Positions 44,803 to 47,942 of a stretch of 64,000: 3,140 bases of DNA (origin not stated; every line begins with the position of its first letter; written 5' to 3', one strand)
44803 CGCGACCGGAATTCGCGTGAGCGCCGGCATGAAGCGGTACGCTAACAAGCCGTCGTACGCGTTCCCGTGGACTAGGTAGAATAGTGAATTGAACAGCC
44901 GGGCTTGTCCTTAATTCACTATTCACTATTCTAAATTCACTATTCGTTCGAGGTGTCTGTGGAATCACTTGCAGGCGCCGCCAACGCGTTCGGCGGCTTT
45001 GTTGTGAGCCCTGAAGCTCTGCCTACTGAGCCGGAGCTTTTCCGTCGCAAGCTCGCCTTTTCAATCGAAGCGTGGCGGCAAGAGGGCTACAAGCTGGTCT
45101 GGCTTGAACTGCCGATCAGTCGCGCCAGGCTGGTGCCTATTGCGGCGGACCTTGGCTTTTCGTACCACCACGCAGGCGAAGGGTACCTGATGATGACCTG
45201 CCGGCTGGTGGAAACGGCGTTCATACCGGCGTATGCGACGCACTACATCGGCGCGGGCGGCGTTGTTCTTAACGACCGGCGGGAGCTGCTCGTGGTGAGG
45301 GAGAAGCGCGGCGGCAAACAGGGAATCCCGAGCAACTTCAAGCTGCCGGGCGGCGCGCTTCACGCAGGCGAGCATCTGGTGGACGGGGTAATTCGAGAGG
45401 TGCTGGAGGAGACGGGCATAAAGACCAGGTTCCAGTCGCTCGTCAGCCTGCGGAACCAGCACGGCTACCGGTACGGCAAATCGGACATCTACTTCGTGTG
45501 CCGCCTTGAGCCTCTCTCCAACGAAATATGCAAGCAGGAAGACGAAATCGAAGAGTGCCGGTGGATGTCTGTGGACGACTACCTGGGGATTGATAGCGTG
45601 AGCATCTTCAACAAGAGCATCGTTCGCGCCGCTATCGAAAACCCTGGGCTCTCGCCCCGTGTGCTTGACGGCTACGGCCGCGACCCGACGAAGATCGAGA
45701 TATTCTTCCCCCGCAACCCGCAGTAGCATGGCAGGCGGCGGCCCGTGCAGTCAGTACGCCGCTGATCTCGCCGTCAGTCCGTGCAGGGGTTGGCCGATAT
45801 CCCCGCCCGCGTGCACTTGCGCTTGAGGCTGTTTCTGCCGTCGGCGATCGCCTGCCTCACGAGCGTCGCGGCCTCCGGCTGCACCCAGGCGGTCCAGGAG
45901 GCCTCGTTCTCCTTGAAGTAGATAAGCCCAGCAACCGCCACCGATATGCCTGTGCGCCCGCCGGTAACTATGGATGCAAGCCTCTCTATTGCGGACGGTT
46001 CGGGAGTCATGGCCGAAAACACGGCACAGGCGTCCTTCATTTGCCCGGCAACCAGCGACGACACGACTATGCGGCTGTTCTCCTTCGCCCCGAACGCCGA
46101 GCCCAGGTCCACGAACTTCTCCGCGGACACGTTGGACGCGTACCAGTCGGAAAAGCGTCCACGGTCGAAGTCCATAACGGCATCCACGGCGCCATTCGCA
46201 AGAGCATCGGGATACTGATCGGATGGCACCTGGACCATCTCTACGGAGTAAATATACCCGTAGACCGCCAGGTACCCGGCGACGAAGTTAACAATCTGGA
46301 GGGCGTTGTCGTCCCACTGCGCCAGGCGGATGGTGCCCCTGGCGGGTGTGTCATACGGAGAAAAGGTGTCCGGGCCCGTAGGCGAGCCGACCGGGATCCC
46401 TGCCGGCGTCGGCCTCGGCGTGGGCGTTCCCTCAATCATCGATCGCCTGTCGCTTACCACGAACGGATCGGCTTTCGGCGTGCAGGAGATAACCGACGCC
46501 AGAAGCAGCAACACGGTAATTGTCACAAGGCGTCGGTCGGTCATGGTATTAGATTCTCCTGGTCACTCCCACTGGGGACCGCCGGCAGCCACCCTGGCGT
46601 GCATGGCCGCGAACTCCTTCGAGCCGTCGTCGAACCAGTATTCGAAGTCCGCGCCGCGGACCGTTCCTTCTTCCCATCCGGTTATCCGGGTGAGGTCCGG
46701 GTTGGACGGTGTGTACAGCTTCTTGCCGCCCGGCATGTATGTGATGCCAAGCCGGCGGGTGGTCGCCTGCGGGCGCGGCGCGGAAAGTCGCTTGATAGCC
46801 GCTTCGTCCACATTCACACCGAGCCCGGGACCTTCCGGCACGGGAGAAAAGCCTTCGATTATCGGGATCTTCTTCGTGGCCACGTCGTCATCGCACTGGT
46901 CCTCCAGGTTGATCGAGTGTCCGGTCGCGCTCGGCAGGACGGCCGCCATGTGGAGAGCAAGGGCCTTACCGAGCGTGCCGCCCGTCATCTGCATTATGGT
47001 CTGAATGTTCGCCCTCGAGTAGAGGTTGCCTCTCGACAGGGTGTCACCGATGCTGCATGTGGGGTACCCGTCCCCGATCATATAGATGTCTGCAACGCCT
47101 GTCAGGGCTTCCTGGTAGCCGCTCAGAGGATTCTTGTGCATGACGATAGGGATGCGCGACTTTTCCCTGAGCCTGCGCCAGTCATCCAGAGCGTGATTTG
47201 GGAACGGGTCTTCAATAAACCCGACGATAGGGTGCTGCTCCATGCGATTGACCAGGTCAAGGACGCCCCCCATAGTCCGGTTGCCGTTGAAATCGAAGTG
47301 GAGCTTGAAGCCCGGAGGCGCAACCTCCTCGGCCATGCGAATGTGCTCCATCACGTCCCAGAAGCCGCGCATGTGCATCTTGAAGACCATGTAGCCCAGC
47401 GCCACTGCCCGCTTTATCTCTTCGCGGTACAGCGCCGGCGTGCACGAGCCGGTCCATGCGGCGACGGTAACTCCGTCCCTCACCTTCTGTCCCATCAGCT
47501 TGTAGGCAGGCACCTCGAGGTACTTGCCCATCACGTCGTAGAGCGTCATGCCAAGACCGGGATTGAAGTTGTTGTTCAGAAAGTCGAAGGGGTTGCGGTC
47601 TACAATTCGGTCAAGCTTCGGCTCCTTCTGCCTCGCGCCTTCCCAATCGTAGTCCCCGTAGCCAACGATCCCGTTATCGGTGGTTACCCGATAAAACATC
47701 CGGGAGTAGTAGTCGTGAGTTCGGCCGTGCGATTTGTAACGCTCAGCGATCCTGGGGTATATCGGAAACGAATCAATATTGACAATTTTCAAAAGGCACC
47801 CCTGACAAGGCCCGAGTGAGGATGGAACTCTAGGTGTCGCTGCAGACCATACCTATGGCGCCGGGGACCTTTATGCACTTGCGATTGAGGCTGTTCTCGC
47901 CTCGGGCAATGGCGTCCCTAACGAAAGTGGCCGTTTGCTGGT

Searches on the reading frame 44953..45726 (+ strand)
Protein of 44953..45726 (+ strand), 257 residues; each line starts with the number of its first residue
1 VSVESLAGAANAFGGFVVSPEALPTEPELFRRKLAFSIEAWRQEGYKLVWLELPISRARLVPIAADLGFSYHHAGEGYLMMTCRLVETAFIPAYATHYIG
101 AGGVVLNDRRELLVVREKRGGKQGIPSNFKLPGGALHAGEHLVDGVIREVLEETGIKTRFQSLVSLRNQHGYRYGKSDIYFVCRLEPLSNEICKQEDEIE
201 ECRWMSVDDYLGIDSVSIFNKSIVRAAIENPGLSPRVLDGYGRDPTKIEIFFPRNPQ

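Call 4: search_protein_families(library=pfam, proteins=[window:44953-45726:+], max_evalue=0.01)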
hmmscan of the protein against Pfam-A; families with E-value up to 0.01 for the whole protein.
window:44953-45726:+ (257 aa): 3 families
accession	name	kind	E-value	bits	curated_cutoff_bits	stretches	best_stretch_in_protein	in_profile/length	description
PF18290.7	Nudix_hydro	-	1.2e-23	83.4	26.5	1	6-85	1-80/80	Nudix hydrolase domain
PF00293.34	NUDIX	-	1.8e-18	67.3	21.1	1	99-214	4-121/134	NUDIX domain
PF14815.12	NUDIX_4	-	0.0065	16.7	35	0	115-209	13-97/113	NUDIX domain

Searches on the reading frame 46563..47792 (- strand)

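Call 58: search_protein_families(library=pfam, proteins=[window:46563-47792:-], max_evalue=0.001)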
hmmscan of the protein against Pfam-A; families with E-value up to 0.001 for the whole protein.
window:46563-47792:- (409 aa): 1 family
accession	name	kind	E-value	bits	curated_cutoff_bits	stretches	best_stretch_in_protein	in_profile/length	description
PF13378.12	MR_MLE_C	-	1.2e-21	77.9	29.4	1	122-331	2-218/219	Enolase C-terminal domain-like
